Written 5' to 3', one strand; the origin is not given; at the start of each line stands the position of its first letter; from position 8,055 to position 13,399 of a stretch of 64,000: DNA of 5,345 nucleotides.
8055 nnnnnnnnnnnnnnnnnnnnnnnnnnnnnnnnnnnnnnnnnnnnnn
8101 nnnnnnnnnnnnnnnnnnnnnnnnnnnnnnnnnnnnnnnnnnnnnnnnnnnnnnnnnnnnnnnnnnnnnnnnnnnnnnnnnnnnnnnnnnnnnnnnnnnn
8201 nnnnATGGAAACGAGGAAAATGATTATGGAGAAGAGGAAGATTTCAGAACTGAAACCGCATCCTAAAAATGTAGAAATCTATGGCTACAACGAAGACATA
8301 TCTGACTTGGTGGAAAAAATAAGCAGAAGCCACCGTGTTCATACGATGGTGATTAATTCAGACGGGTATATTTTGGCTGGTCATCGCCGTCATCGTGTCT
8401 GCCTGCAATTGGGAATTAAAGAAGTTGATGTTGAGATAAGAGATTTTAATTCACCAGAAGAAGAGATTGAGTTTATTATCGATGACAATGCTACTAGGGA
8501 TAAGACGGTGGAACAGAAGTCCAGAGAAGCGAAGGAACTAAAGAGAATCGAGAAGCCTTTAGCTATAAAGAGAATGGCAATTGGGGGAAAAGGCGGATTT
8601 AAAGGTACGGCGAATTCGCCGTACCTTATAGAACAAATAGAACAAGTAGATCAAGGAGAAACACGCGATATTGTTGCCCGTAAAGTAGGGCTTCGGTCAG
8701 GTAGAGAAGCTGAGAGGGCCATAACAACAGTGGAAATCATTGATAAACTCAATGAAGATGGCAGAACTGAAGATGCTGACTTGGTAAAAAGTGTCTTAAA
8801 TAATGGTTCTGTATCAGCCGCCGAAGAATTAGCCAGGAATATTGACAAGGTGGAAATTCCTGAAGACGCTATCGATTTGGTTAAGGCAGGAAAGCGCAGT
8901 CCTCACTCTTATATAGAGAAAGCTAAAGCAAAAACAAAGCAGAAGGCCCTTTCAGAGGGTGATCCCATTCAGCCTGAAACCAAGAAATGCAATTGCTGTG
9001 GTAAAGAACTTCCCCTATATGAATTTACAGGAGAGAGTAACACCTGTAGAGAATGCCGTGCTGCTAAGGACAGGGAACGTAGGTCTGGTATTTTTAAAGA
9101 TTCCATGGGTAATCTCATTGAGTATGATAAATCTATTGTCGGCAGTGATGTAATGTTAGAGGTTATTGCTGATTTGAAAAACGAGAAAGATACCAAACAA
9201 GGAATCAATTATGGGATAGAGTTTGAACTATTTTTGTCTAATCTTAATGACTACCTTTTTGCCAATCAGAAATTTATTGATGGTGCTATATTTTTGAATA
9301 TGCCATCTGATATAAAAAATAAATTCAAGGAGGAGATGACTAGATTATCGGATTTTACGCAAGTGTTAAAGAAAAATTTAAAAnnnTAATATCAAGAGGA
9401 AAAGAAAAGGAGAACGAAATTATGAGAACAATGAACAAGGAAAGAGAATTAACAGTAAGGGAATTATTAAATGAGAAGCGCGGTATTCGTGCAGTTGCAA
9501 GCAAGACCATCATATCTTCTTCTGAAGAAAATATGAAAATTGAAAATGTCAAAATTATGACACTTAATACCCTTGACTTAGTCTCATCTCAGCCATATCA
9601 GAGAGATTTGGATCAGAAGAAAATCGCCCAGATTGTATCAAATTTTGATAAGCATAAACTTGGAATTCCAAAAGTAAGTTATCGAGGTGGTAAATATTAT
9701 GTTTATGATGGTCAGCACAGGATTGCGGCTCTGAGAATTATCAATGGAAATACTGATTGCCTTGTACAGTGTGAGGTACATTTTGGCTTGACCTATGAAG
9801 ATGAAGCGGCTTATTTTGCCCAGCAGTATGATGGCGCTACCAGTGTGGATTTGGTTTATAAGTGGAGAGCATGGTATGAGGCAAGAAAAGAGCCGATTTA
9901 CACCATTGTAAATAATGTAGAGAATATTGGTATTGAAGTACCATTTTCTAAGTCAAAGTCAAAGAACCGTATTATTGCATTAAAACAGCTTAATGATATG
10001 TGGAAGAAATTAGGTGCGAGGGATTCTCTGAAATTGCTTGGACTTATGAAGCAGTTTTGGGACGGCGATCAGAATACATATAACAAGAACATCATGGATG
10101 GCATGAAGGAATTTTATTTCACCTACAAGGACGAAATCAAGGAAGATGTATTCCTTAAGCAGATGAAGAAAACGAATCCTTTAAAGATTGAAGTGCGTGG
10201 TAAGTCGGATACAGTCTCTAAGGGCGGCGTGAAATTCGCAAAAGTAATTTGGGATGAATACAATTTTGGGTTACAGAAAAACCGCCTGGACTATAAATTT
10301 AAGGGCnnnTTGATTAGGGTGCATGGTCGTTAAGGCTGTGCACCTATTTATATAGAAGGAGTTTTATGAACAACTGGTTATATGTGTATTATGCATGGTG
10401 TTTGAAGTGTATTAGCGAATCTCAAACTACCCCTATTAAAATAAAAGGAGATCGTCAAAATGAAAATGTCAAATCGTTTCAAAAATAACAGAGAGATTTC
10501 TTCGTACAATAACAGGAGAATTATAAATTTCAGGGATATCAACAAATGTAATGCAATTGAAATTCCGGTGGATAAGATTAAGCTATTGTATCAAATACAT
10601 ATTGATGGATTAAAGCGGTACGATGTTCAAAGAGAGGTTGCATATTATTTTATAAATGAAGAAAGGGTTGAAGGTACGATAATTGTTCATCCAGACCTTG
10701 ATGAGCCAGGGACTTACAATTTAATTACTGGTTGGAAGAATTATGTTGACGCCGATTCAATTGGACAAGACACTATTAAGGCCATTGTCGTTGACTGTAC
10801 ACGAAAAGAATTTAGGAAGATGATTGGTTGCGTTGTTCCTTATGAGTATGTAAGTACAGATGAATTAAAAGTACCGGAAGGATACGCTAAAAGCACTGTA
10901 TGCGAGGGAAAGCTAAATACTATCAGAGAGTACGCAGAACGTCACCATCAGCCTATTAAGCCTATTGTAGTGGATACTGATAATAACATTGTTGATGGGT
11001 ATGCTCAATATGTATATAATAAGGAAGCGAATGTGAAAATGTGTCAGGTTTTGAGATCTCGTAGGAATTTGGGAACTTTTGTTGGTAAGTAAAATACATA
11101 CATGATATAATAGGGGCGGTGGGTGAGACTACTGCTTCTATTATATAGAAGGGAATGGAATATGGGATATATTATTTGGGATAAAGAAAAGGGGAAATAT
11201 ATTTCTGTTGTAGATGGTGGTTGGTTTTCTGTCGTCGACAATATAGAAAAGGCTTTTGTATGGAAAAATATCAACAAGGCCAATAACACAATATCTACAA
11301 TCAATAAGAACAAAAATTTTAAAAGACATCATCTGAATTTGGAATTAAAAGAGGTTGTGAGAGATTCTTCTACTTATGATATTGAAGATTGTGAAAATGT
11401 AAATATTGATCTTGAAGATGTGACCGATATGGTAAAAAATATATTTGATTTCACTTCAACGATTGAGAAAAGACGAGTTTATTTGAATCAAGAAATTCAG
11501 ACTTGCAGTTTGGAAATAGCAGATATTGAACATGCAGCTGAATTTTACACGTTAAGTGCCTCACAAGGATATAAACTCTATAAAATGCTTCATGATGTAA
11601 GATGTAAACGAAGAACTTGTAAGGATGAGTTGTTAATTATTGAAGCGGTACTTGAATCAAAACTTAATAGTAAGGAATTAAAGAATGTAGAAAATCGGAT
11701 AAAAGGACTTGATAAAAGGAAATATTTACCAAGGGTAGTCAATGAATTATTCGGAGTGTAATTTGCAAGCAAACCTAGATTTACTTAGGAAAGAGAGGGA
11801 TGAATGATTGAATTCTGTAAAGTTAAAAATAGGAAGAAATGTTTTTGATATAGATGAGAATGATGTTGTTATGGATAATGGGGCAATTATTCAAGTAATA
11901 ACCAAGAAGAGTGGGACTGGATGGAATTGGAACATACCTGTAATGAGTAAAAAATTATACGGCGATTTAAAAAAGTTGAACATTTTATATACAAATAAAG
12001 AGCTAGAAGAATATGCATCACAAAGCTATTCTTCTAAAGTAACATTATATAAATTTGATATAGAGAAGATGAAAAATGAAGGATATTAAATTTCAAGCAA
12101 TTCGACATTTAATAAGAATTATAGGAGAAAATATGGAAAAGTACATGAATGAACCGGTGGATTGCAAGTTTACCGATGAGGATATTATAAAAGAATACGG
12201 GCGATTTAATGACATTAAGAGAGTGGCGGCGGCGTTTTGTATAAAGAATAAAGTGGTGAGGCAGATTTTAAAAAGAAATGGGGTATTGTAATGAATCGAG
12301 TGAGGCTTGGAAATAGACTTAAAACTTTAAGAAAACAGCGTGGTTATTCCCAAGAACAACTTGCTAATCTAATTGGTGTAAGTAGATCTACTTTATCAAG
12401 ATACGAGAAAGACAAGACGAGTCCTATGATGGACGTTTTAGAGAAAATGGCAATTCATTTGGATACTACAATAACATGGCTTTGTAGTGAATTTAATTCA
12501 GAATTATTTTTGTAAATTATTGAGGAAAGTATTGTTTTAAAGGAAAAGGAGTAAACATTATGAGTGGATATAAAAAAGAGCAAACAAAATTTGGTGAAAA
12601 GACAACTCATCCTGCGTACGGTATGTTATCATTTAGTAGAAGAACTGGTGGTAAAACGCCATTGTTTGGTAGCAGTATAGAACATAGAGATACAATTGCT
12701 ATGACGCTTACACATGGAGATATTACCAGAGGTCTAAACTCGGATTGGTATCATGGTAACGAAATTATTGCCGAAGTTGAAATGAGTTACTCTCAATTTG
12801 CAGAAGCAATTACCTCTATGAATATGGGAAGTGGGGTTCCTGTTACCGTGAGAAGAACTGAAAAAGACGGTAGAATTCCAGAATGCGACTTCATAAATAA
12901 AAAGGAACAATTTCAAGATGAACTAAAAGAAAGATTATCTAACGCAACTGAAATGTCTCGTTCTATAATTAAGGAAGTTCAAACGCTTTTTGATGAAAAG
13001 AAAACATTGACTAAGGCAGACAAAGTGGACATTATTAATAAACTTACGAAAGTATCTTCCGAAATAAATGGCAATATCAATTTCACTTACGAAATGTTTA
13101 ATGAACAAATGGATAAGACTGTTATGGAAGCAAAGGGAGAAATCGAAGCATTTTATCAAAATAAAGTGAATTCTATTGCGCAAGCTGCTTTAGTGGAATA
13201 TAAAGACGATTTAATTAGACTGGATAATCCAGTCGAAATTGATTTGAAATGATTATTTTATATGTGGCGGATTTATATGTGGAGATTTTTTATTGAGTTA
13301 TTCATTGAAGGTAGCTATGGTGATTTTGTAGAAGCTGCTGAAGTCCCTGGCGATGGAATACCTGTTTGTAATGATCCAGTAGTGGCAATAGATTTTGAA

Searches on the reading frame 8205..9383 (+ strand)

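Call 16: search_protein_families(library=phrogs, proteins=[window:8205-9383:+], max_evalue=0.001)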
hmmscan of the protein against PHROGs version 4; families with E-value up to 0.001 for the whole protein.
window:8205-9383:+ (393 aa): 13 families
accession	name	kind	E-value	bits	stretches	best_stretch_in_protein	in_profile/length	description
phrog_12047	-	DNA, RNA and nucleotide metabolism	5.9e-16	59.9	1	13-247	5-191/301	ParB-like partition nuclease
phrog_4715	-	DNA, RNA and nucleotide metabolism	7.2e-13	48.8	1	5-294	144-386/630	ParB-like partition protein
phrog_620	-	DNA, RNA and nucleotide metabolism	8.5e-12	46.6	1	3-113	4-113/217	ParB-like partition protein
phrog_498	-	other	4.6e-11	42.9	1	2-101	29-129/633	DNA methyltransferase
phrog_8071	-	DNA, RNA and nucleotide metabolism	1.9e-09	38.3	1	5-114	4-112/389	ParB-like partition protein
phrog_940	-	DNA, RNA and nucleotide metabolism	2.4e-09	37.9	1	6-113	4-113/388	nuclease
phrog_1035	-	DNA, RNA and nucleotide metabolism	3e-09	38.1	1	235-294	40-105/271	endonuclease VII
phrog_930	-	DNA, RNA and nucleotide metabolism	7.4e-07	30.3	1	4-99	3-97/223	ParB-like partition protein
phrog_26377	-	DNA, RNA and nucleotide metabolism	1.2e-06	29.3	1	37-103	35-102/326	ParB-like partition protein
phrog_2255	-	DNA, RNA and nucleotide metabolism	5.4e-05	23.7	1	252-293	46-93/211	HNH endonuclease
phrog_17439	-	unknown function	0.00013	22.5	1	55-113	67-125/240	-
phrog_5558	-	moron, auxiliary metabolic gene and host takeover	0.00062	21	0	234-293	42-106/130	Lar-like restriction alleviation protein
phrog_21315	-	unknown function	0.00082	19.4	0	31-221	31-184/415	-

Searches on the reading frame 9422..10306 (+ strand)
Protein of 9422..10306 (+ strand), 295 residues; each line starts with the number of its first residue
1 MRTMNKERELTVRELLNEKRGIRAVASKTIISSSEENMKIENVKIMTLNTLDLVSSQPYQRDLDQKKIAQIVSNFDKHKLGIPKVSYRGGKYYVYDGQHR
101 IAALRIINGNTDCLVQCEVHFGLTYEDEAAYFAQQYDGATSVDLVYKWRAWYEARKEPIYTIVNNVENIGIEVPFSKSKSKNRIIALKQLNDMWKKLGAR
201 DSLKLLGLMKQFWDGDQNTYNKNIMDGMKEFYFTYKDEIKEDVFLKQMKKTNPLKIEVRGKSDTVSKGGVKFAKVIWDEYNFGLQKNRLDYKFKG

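Call 16: search_protein_families(library=phrogs, proteins=[window:9422-10306:+], max_evalue=0.001)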
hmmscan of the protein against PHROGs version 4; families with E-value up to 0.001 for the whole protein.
window:9422-10306:+ (295 aa): 2 families
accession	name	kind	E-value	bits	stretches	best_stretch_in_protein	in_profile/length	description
phrog_1033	-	DNA, RNA and nucleotide metabolism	1.7e-12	48.8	1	22-292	6-307/334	ParB-like partition protein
phrog_17442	-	unknown function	9.8e-09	36.2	1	35-134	67-161/185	-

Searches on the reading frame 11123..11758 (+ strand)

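Call 16: search_protein_families(library=phrogs, proteins=[window:11123-11758:+], max_evalue=0.001)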
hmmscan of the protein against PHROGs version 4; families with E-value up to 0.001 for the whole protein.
window:11123-11758:+ (212 aa): 1 family
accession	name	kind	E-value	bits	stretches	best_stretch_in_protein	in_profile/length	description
phrog_32601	-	unknown function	5.8e-05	24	1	121-170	49-98/184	-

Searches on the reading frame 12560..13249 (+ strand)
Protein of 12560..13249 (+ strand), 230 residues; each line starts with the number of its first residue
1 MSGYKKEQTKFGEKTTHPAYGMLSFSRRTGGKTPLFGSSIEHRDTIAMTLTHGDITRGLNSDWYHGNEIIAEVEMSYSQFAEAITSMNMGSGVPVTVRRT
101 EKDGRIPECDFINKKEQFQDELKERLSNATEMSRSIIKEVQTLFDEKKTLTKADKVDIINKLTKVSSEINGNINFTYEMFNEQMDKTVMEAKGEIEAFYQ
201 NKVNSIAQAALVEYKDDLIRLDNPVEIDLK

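Call 16: search_protein_families(library=phrogs, proteins=[window:12560-13249:+], max_evalue=0.001)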
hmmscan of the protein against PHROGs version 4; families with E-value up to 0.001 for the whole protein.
window:12560-13249:+ (230 aa): 1 family
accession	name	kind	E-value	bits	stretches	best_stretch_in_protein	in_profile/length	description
phrog_6452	-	unknown function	1.2e-40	140.4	1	12-212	19-222/236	-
